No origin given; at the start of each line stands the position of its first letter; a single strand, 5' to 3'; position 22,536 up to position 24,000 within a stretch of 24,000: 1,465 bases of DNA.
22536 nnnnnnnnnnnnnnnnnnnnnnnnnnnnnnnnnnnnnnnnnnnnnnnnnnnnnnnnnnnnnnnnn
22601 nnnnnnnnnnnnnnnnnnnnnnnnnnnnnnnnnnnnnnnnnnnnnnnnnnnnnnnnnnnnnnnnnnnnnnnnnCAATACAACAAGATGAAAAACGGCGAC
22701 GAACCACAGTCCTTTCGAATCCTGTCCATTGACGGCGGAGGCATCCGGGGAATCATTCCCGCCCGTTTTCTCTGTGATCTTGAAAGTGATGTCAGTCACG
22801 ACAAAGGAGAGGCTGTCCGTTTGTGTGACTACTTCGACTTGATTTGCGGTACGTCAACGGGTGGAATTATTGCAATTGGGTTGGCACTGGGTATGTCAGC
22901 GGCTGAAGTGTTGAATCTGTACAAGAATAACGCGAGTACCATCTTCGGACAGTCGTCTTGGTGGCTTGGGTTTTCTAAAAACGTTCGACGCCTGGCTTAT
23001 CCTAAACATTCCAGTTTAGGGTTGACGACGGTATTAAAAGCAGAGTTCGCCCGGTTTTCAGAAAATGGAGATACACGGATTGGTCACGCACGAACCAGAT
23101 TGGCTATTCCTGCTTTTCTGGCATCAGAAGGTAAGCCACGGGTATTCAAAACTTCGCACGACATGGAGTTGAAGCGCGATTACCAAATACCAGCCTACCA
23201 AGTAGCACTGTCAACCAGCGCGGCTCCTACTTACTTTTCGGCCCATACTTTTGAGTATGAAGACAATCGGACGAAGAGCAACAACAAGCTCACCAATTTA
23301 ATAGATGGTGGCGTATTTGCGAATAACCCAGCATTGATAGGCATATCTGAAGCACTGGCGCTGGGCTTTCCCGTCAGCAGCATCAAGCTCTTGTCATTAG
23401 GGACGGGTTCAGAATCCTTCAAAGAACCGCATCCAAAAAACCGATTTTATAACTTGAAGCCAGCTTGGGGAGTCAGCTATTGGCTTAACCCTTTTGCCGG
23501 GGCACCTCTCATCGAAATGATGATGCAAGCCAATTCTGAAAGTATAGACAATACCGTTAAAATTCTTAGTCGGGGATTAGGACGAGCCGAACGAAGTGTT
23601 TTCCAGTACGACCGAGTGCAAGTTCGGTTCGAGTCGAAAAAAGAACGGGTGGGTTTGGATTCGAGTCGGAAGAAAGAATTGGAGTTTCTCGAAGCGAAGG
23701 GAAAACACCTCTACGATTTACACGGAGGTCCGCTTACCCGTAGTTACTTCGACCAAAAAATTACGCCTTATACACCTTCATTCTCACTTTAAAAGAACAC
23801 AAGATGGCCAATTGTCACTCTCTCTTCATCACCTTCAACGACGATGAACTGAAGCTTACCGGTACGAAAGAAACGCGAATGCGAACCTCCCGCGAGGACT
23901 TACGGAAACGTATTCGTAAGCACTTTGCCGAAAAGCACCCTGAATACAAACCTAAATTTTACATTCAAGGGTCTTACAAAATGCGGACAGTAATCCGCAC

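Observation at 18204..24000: Type I methylase/specificity module with no hsdR in view, packed into one gene string with a CBASS module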

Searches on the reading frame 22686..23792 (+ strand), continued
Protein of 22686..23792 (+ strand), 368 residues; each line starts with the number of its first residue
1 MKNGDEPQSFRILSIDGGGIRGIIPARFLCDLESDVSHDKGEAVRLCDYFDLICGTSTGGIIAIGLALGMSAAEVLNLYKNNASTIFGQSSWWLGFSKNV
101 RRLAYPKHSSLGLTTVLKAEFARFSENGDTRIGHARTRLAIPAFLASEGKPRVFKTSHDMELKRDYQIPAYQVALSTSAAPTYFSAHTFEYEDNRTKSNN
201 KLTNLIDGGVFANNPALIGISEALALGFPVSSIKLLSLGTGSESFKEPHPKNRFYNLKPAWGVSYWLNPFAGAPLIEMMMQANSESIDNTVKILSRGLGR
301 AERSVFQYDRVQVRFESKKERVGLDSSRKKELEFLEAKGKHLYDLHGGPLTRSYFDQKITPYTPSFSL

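Call 43: find_encoding_contigs(protein=P0130, flank=10000, max_places=3)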
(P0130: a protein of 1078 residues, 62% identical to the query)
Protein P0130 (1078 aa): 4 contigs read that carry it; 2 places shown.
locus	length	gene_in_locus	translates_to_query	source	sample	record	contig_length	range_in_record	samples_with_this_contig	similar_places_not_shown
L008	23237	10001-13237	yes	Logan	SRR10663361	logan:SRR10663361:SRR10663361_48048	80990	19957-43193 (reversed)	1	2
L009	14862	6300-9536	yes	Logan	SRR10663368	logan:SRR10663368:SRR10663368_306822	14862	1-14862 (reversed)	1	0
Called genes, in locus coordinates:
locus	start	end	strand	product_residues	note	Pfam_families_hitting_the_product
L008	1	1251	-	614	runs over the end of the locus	PF07693:KAP_NTPase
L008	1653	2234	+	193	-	PF01420:Methylase_S (weak)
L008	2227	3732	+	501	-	PF12161:HsdM_N, PF02384:N6_Mtase, PF01170:UPF0020 (faint), PF05175:MTS (weak), PF07669:Eco57I (weak)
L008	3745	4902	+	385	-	PF18145:SAVED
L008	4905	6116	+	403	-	PF18144:SMODS, PF21654:DncV-like_NTFase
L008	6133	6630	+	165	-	PF26395:E2-CBASS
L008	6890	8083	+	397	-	PF01420:Methylase_S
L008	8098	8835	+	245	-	PF12686:DUF3800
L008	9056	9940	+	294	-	PF18144:SMODS, PF21654:DncV-like_NTFase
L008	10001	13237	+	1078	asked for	PF04313:HSDR_N, PF04851:ResIII, PF18766:SWI2_SNF2, PF22679:T1R_D3-like, PF11867:T1RH-like_C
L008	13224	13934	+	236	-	PF01863:YgjP-like, PF08325:WLM (faint)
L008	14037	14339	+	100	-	-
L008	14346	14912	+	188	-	PF00027:cNMP_binding (weak)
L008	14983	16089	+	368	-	PF00581:Rhodanese, PF00753:Lactamase_B (weak)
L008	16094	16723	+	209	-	PF07690:MFS_1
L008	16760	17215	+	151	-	PF13613:HTH_Tnp_4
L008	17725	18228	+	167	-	PF07690:MFS_1, PF00083:Sugar_tr (faint)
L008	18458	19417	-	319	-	PF02899:Phage_int_SAM_1 (weak), PF00589:Phage_integrase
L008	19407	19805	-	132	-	-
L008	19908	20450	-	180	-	PF00440:TetR_N, PF14278:TetR_C_8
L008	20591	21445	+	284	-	PF04116:FA_hydroxylase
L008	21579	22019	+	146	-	PF26622:DUF8199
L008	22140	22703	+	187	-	PF12833:HTH_18, PF00165:HTH_AraC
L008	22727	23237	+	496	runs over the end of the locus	PF00394:Cu-oxidase (faint), PF07732:Cu-oxidase_3, PF07731:Cu-oxidase_2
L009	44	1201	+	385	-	PF18145:SAVED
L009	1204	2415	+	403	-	PF18144:SMODS, PF21654:DncV-like_NTFase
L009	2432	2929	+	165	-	PF26395:E2-CBASS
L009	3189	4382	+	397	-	PF01420:Methylase_S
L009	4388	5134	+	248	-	PF12686:DUF3800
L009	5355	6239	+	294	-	PF18144:SMODS, PF21654:DncV-like_NTFase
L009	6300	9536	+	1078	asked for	PF04313:HSDR_N, PF04851:ResIII, PF18766:SWI2_SNF2, PF22679:T1R_D3-like, PF11867:T1RH-like_C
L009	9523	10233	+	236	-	PF01863:YgjP-like, PF08325:WLM (faint)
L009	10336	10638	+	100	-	-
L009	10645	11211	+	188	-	PF00027:cNMP_binding (weak)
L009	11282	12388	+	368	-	PF00581:Rhodanese, PF00753:Lactamase_B (weak)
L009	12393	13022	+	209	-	PF07690:MFS_1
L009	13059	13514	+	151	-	PF13613:HTH_Tnp_4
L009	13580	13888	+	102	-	PF13359:DDE_Tnp_4, PF01609:DDE_Tnp_1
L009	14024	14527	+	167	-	PF07690:MFS_1, PF00083:Sugar_tr (faint)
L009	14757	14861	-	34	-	?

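Call 47: find_related_loci(query=A1, collection=viral_contigs, flank=10000)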
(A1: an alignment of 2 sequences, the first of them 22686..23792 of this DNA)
Query A1 (368 aa) in viral_contigs; peptide patterns used: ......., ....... (x = any residue, [..] = any of these).
16 stretches matched a pattern, but none encodes a relative of the query by tblastn (E <= 1e-3).

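Call 49: find_homologous_proteins(query=L003:12593-13474:+, max_evalue=1e-40)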
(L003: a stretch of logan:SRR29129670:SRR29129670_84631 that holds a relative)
Query L003:12593-13474:+ (293 aa): 98 proteins with E <= 1e-40 among 637 candidates.
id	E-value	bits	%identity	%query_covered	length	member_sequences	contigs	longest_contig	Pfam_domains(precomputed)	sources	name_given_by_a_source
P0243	5.2e-198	674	100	100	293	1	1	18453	PF18144.8,PF21654.4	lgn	-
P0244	5.1e-138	477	69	99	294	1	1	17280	PF18144.8,PF21654.4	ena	-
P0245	2.3e-129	449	65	99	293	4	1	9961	PF18144.8,PF21654.4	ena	-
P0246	7.5e-128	444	66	99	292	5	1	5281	PF18144.8,PF21654.4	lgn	-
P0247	1.8e-127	442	66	99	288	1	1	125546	PF18144.8,PF21654.4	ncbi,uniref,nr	ncbi:CBASS cGAMP synthase [Larkinella humicola]|uniref:Cyclic GMP-AMP synthase n=1 Tax=Larkinella hu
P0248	7.9e-126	437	63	99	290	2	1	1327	PF18144.8,PF21654.4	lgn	-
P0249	1.3e-125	436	64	99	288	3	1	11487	PF18144.8,PF21654.4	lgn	-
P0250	4.1e-125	435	64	99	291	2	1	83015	PF18144.8,PF21654.4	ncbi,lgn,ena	-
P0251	4.6e-117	408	61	100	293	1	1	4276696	PF18144.8,PF21654.4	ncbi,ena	-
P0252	3.4e-91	323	51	99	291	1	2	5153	PF18144.8,PF21654.4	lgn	-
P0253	4.9e-87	310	50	99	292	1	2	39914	PF18144.8,PF21654.4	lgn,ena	-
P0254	3.0e-77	278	65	66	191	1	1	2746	PF18144.8,PF21654.4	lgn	-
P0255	1.6e-66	242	42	99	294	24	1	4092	PF18144.8,PF21654.4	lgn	-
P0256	1.2e-62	230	43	99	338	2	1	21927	PF18144.8,PF21654.4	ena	-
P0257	6.3e-62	227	41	99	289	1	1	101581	PF18144.8,PF21654.4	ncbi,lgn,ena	-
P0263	1.4e-59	220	40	99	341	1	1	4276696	PF18144.8,PF21654.4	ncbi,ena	-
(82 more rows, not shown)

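Call 59: search_protein_families(library=ncbifam, proteins=[window:22686-23792:+, P0263, P0251, L003:12147-12590:+, P0124, L008:3745-4902:+], max_evalue=0.00001)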
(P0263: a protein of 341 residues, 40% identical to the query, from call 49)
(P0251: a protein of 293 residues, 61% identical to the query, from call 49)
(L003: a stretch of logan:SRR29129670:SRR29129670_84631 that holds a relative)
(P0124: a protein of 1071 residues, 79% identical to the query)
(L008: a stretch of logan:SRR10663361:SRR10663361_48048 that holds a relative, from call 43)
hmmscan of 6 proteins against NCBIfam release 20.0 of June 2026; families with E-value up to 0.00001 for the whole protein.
window:22686-23792:+ (368 aa): 2 families
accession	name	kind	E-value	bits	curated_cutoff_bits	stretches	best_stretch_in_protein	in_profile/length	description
NF041079.1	CBASS_lipase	equivalog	1e-75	255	200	1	10-343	1-292/317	CBASS cGAMP-activated phospholipase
NF053870.1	DS2_1_antiphage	equivalog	8.6e-29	100.8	400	1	11-298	1-251/299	anti-phage phospholipase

P0263 (341 aa): 2 families
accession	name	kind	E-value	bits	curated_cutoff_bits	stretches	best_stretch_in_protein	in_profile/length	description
NF041078.1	cGAS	equivalog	2e-64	217.9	150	1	1-289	1-339/339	CBASS cGAMP synthase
NF041116.1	CBASS_cyclase_a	equivalog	8.9e-16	57.9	200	1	10-188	6-193/317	CBASS oligonucleotide cyclase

P0251 (293 aa): 2 families
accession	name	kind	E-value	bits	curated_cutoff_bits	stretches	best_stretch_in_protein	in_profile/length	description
NF041078.1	cGAS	equivalog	1.7e-54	185.2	150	2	141-289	189-338/339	CBASS cGAMP synthase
NF041116.1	CBASS_cyclase_a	equivalog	1.3e-09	37.6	200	1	10-187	6-191/317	CBASS oligonucleotide cyclase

L003:12147-12590:+ (147 aa): 0 families

P0124 (1071 aa): 2 families
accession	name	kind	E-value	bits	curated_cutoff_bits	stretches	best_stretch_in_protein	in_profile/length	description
TIGR00348.1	hsdR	subfamily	1.5e-134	450.1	284.55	1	19-737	12-670/674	HsdR family type I site-specific deoxyribonuclease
NF046051.1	restrict_EcoAI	equivalog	3.8e-13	48.7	550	1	312-507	153-341/768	EcoAI/FtnUII family type I restriction enzme subunit R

L008:3745-4902:+ (385 aa): 1 family
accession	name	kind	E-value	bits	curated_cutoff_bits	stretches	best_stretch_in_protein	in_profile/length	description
NF033611.0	SAVED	domain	4.1e-51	174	33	1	130-385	3-260/261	SAVED domain-containing protein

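Call 61: search_protein_families(library=pfam, proteins=[L001:5591-6052:+], max_evalue=1)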
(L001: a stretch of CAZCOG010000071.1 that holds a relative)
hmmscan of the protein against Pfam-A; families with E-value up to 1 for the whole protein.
L001:5591-6052:+ (153 aa): 0 families

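Call 63: search_dna_similar(query=P0263, collection=plasmids, mode=protein, max_rows=15, max_evalue=1e-20)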
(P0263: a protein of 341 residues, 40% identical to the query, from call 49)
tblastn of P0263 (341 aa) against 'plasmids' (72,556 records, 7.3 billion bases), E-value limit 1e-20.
Records with a match: 22; places in all: 24; records where one place covers at least 80% of the query: 5.
Best place of each record, by identity: 60-80% 1; <60% 21.
By first word of the organism name: Agrobacterium 10; Rhizobium 2; Fibrella 1; Runella 1; Gloeocapsa 1; Macrococcus 1; Macrococcoides 1; Sphingobium 1; Sinorhizobium 1; Pukyongiella 1; and 2 more.
By predicted mobility (MOB-suite, as given by PLSDB): non-mobilizable 11; conjugative 11.
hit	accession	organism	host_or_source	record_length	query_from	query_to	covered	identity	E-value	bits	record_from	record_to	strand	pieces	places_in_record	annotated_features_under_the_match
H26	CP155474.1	Fibrella sp. ES10-3-2-2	single cell,soil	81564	1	341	100%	75.7%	8e-166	519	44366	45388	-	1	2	CBASS cGAMP synthase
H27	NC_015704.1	Runella slithyformis DSM 19594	fresh water lake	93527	1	341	100%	53.7%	2e-107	351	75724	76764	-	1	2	nucleotidyltransferase | hypothetical protein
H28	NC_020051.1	Gloeocapsa sp. PCC 7428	-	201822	1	319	94%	40.6%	1e-63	225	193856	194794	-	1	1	cyclic GMP-AMP synthase DncV-like nucleotidyltransferase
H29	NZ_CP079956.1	Macrococcus sp. 19Msa1099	pure culture,pork meat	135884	1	292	86%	31.3%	6e-29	124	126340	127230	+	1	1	cyclic GMP-AMP synthase DncV-like nucleotidyltransferase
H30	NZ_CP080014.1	Macrococcoides caseolyticum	calf,pure culture,nasal swab sample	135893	1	292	86%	31.3%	6e-29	124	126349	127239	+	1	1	cyclic GMP-AMP synthase DncV-like nucleotidyltransferase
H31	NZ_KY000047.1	Agrobacterium tumefaciens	-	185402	1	245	72%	31.7%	2e-26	117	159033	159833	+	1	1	cyclic GMP-AMP synthase DncV-like nucleotidyltransferase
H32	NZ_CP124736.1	Agrobacterium larrymoorei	-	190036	1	245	72%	31.7%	2e-26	117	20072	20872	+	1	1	cyclic GMP-AMP synthase DncV-like nucleotidyltransferase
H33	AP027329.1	Sphingobium sp. TomTYG64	-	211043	1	249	73%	30.8%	1e-34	141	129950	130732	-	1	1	hypothetical protein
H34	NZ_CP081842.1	Agrobacterium vitis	Vitis,Cell culture,South Africa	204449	1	245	72%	31.1%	2e-26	117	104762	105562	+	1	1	cyclic GMP-AMP synthase DncV-like nucleotidyltransferase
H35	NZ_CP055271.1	Agrobacterium vitis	Vitis vinifera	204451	1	245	72%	31.1%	2e-26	117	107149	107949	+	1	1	cyclic GMP-AMP synthase DncV-like nucleotidyltransferase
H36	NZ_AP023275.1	Agrobacterium vitis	Vitis vinifera,grapevine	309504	1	245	72%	31.1%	2e-26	117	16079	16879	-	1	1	cyclic GMP-AMP synthase DncV-like nucleotidyltransferase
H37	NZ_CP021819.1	Sinorhizobium meliloti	Medicago truncatula,Single Cell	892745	1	245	72%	30.9%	3e-24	111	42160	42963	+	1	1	cyclic GMP-AMP synthase DncV-like nucleotidyltransferase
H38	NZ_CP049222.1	Agrobacterium tumefaciens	Clematis,cell culture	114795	1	245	72%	30.9%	2e-22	105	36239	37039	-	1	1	cyclic GMP-AMP synthase DncV-like nucleotidyltransferase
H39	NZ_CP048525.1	Agrobacterium tumefaciens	walnut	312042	1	245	72%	30.7%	1e-24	112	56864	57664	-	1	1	cyclic GMP-AMP synthase DncV-like nucleotidyltransferase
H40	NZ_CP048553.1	Agrobacterium tumefaciens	walnut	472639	1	245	72%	30.7%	1e-24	112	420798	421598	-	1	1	cyclic GMP-AMP synthase DncV-like nucleotidyltransferase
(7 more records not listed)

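Call 64: get_annotated_region(hit=H27, flank=9000)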
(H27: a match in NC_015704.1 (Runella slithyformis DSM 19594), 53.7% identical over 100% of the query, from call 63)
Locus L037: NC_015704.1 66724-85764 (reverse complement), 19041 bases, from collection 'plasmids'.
description: Runella slithyformis DSM 19594 plasmid pRUNSL02, complete sequence
organism: Runella slithyformis DSM 19594 (NCBI taxid 761193)
taxonomy: Bacteria; Bacteroidota; Cytophagia; Cytophagales; Spirosomataceae; Runella; Runella slithyformis; Runella slithyformis DSM 19594
host: -; source: fresh water lake; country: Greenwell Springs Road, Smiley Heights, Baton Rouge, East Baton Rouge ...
typing (MOB-suite, as given by PLSDB): conjugative; replicon rep_cluster_597; relaxase MOBP; mating-pair formation MPF_T
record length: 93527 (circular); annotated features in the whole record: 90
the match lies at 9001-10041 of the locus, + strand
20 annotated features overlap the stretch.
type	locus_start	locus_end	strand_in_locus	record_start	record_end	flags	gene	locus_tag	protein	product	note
CDS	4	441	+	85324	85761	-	-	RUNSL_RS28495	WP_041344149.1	DUF1896 family protein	-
CDS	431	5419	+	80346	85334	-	-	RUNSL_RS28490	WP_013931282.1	N-6 DNA methylase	GO:0006306 - DNA methylation [Evidence IEA]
CDS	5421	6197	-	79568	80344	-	-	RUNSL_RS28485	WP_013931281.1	GGDEF domain-containing protein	-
CDS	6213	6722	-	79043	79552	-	-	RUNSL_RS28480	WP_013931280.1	hypothetical protein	-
CDS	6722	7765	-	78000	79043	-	-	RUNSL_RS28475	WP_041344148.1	XRE family transcriptional regulator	-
CDS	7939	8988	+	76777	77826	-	-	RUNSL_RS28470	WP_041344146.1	CBASS cGAMP-activated phospholipase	-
CDS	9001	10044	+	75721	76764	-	-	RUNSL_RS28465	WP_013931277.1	nucleotidyltransferase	-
CDS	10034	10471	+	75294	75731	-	-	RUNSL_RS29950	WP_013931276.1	hypothetical protein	-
CDS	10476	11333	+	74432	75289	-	-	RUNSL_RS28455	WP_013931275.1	nucleotidyltransferase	-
CDS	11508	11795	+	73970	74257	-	-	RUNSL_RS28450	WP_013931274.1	hypothetical protein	-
CDS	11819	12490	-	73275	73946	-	-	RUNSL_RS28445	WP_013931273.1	IS630 family transposase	-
CDS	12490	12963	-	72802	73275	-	-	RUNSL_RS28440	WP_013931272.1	helix-turn-helix domain-containing protein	-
CDS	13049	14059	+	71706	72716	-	-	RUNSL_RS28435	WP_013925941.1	IS630 family transposase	-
CDS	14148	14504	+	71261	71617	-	-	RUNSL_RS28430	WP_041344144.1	hypothetical protein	-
CDS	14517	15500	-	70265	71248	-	-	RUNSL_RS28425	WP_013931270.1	tyrosine-type recombinase/integrase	GO:0015074 - DNA integration [Evidence IEA]; GO:0006310 - DNA recombination [Evidence IEA]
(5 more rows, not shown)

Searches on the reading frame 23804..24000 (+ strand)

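Call 6: search_protein_families(library=pfam, proteins=[window:23804-24000:+], max_evalue=0.01)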
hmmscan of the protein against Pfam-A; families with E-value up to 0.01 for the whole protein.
window:23804-24000:+ (65 aa): 2 families
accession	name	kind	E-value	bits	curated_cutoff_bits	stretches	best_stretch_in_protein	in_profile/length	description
PF18144.7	SMODS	-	2.3e-05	25.1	26.5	1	6-65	5-62/164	Second Messenger Oligonucleotide or Dinucleotide Synthetase domain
PF21654.3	DncV-like_NTFase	-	0.0063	17.9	24.9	0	50-65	1-16/90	Cyclic GMP-AMP synthase DncV-like, nucleotidyltransferase domain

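Call 8: search_protein_families(library=padloc, proteins=[window:23804-24000:+], max_evalue=0.01)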
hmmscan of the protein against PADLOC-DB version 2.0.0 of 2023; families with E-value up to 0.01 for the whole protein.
window:23804-24000:+ (65 aa): 18 families
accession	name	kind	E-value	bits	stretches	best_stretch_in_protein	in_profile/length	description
PDLC00774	Cyclase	-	1e-23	82.1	1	1-65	1-64/316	oligonucleotide-cyclase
PDLC00783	Cyclase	-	9.4e-12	42.6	1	1-65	1-65/349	oligonucleotide-cyclase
PDLC00795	Cyclase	-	2.9e-08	31.2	1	1-64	1-63/340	oligonucleotide-cyclase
PDLC00824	Cyclase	-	5e-07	26.9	1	1-65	1-70/466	oligonucleotide-cyclase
PDLC00781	Cyclase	-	1.2e-06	25.9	1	8-63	8-75/380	oligonucleotide-cyclase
PDLC00768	Cyclase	-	6.2e-06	23.2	1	2-63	2-76/380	oligonucleotide-cyclase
PDLC00780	Cyclase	-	4.7e-05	20.7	1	14-65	18-64/388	oligonucleotide-cyclase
PDLC00778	Cyclase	-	0.00013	19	1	1-65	1-70/455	oligonucleotide-cyclase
PDLC00782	Cyclase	-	0.0002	18.6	1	2-59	7-66/417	oligonucleotide-cyclase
PDLC00802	Cyclase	-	0.00042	17.6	1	4-65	5-69/332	oligonucleotide-cyclase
PDLC00775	Cyclase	-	0.00049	17.3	1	5-64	5-76/389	oligonucleotide-cyclase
PDLC00808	Cyclase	-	0.00097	16.5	1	6-65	8-67/325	oligonucleotide-cyclase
PDLC00806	Cyclase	-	0.0028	14.5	0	2-54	4-80/396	oligonucleotide-cyclase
PDLC00822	Cyclase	-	0.003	14.9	1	14-65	12-61/375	oligonucleotide-cyclase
PDLC00799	Cyclase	-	0.0048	13.5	1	1-63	1-69/449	oligonucleotide-cyclase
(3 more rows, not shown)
